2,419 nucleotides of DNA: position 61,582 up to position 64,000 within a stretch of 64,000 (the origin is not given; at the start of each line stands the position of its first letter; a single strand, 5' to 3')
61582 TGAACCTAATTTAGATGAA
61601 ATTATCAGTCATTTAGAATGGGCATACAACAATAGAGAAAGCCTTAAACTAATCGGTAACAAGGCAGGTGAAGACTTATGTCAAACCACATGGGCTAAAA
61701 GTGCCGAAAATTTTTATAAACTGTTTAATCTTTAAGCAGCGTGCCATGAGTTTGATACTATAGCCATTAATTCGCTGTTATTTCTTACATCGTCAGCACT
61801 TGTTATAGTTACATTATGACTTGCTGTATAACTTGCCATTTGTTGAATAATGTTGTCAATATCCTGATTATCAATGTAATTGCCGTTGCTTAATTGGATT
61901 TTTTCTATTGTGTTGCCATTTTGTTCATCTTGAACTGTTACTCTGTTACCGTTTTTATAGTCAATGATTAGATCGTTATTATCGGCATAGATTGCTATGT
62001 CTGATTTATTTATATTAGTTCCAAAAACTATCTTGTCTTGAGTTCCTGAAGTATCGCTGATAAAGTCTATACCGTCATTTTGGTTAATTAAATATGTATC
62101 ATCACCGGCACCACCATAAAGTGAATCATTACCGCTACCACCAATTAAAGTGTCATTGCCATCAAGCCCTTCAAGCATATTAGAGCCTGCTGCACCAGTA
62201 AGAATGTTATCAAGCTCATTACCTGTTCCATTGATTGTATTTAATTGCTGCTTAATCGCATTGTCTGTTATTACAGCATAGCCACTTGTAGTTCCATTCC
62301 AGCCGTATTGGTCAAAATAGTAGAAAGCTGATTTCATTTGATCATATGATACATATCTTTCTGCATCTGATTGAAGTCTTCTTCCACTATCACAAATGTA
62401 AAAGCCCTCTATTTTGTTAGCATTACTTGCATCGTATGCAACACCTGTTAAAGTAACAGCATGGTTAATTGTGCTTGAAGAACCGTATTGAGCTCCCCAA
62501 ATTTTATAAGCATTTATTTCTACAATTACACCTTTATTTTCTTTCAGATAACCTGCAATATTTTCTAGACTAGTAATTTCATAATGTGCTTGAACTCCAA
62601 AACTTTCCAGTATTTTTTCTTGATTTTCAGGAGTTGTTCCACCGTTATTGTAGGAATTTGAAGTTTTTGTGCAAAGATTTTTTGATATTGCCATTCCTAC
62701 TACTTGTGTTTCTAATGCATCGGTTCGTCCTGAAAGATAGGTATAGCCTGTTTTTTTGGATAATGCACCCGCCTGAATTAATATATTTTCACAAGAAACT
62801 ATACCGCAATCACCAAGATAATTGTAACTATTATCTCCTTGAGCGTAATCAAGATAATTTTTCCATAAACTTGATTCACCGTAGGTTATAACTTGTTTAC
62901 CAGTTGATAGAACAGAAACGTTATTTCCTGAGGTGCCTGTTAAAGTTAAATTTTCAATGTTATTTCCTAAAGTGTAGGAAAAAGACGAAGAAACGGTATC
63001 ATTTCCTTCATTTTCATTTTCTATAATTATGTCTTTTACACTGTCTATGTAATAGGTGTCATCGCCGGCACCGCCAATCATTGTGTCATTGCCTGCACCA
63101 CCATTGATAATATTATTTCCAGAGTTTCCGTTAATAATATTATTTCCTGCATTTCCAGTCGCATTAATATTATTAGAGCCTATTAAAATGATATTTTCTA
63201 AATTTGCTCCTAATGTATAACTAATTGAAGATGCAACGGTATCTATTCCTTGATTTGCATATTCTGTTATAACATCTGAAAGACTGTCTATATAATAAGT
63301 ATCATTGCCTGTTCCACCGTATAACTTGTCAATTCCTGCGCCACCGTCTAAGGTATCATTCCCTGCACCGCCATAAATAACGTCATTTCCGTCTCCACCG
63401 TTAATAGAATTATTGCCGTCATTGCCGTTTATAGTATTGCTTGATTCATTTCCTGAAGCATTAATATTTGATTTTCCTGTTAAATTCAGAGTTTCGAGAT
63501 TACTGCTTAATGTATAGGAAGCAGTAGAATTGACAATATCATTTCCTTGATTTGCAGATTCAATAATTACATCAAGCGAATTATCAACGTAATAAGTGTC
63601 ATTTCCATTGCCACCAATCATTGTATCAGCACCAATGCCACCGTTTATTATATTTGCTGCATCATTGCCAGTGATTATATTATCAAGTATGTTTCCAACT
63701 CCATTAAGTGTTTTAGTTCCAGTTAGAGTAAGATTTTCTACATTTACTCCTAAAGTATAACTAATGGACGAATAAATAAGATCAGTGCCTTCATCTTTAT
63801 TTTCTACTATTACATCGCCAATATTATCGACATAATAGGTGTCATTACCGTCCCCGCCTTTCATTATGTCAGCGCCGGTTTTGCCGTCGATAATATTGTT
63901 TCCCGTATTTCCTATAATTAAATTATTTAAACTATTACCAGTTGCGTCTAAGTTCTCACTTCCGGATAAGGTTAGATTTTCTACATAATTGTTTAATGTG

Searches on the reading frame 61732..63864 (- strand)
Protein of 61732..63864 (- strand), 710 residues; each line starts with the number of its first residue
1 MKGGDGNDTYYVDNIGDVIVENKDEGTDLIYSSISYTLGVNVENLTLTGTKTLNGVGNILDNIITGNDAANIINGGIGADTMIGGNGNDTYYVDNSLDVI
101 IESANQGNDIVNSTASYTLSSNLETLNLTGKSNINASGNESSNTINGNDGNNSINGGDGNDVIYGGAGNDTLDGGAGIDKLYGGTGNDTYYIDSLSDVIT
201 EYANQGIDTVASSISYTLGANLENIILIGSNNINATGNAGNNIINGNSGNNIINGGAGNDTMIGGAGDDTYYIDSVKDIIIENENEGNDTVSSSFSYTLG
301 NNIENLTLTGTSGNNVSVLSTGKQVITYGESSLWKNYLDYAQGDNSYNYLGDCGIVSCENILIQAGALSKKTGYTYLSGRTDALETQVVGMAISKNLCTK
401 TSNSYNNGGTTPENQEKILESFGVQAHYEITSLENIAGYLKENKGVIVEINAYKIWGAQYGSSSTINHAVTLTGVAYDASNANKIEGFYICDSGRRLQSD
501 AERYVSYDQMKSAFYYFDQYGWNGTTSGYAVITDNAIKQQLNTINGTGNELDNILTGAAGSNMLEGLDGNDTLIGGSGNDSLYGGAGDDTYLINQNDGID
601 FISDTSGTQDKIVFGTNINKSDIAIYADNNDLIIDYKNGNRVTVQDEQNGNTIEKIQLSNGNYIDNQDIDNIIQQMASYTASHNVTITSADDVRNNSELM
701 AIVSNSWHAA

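Call 68: search_protein_families(library=pfam, proteins=[window:61732-63864:-], max_evalue=0.001)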
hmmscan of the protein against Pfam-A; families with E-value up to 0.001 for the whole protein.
window:61732-63864:- (710 aa): 1 family
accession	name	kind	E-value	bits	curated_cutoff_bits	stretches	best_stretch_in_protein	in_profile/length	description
PF00353.25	HemolysinCabind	-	2.2e-33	114.2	23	5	138-172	2-36/36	RTX calcium-binding nonapeptide repeat (4 copies)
